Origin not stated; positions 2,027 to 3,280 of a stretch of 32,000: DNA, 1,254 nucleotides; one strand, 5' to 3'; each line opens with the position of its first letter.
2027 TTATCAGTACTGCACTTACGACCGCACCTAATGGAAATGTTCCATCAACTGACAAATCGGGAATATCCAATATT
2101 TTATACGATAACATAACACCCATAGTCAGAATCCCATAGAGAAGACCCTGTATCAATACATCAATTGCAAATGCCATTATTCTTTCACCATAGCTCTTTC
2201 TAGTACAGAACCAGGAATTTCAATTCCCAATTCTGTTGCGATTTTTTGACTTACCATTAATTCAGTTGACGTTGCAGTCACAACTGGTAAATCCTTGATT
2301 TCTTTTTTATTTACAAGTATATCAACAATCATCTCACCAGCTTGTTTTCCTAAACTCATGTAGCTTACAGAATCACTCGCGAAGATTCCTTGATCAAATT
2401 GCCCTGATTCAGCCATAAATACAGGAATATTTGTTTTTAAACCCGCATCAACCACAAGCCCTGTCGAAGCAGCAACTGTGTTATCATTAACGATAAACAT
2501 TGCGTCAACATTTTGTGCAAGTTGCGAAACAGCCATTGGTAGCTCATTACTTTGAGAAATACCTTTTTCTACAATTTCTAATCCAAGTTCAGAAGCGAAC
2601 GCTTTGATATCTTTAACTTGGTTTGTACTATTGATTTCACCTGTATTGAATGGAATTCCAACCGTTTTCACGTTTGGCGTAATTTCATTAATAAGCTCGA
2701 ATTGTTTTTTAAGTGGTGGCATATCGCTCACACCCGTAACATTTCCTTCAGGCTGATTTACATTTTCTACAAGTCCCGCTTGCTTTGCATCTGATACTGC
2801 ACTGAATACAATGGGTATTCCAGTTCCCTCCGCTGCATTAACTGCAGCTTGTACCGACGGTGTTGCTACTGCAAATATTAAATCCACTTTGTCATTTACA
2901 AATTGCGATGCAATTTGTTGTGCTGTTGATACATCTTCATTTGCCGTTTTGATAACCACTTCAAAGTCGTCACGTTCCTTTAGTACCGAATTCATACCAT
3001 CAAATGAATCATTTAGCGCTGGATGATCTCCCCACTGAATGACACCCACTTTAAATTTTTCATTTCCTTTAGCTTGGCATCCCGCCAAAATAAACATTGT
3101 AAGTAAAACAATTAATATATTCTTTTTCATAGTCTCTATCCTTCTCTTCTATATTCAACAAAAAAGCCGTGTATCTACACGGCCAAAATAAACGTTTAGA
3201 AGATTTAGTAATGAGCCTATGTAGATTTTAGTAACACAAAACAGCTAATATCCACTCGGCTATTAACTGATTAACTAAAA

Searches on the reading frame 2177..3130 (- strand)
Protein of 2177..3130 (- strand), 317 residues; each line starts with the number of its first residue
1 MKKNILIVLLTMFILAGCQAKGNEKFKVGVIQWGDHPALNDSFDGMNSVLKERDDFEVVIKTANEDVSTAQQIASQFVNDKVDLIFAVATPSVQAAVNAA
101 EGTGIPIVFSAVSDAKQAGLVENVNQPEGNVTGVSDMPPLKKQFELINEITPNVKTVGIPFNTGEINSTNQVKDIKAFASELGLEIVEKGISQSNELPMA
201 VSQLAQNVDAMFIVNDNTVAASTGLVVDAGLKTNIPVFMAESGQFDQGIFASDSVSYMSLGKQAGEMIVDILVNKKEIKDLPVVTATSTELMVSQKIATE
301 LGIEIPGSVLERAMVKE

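Call 10: search_protein_families(library=pfam, proteins=[window:2177-3130:-])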
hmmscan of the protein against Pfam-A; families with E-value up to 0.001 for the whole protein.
window:2177-3130:- (317 aa): 3 families
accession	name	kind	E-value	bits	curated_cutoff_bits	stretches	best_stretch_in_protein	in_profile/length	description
PF04392.18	ABC_sub_bind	-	5.7e-63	213.3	25.9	1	27-313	1-289/293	ABC transporter substrate binding protein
PF13407.12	Peripla_BP_4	-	2.9e-08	34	35.1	1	35-109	132-214/258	Periplasmic binding protein domain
PF01094.35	ANF_receptor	-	0.00055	19.5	25.4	0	47-114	17-85/353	Receptor family ligand binding region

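Call 40: search_solved_structures(query=window:2180-3130:-, max_evalue=1e-20, show_alignments=3)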
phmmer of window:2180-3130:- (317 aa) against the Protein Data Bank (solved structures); distinct sequences matched with E-value up to 1e-20: 3.
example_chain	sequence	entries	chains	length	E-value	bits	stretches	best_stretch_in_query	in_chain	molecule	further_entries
6hni_A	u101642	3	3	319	5.5e-60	206.5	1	20-308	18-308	ABC-type transport system, sugar-family extracellular solute-binding protein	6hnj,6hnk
3lkv_A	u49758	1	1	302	2.5e-47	165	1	26-314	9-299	uncharacterized CONSERVED DOMAIN PROTEIN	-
3lft_A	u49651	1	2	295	1.6e-45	159.1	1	26-313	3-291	uncharacterized protein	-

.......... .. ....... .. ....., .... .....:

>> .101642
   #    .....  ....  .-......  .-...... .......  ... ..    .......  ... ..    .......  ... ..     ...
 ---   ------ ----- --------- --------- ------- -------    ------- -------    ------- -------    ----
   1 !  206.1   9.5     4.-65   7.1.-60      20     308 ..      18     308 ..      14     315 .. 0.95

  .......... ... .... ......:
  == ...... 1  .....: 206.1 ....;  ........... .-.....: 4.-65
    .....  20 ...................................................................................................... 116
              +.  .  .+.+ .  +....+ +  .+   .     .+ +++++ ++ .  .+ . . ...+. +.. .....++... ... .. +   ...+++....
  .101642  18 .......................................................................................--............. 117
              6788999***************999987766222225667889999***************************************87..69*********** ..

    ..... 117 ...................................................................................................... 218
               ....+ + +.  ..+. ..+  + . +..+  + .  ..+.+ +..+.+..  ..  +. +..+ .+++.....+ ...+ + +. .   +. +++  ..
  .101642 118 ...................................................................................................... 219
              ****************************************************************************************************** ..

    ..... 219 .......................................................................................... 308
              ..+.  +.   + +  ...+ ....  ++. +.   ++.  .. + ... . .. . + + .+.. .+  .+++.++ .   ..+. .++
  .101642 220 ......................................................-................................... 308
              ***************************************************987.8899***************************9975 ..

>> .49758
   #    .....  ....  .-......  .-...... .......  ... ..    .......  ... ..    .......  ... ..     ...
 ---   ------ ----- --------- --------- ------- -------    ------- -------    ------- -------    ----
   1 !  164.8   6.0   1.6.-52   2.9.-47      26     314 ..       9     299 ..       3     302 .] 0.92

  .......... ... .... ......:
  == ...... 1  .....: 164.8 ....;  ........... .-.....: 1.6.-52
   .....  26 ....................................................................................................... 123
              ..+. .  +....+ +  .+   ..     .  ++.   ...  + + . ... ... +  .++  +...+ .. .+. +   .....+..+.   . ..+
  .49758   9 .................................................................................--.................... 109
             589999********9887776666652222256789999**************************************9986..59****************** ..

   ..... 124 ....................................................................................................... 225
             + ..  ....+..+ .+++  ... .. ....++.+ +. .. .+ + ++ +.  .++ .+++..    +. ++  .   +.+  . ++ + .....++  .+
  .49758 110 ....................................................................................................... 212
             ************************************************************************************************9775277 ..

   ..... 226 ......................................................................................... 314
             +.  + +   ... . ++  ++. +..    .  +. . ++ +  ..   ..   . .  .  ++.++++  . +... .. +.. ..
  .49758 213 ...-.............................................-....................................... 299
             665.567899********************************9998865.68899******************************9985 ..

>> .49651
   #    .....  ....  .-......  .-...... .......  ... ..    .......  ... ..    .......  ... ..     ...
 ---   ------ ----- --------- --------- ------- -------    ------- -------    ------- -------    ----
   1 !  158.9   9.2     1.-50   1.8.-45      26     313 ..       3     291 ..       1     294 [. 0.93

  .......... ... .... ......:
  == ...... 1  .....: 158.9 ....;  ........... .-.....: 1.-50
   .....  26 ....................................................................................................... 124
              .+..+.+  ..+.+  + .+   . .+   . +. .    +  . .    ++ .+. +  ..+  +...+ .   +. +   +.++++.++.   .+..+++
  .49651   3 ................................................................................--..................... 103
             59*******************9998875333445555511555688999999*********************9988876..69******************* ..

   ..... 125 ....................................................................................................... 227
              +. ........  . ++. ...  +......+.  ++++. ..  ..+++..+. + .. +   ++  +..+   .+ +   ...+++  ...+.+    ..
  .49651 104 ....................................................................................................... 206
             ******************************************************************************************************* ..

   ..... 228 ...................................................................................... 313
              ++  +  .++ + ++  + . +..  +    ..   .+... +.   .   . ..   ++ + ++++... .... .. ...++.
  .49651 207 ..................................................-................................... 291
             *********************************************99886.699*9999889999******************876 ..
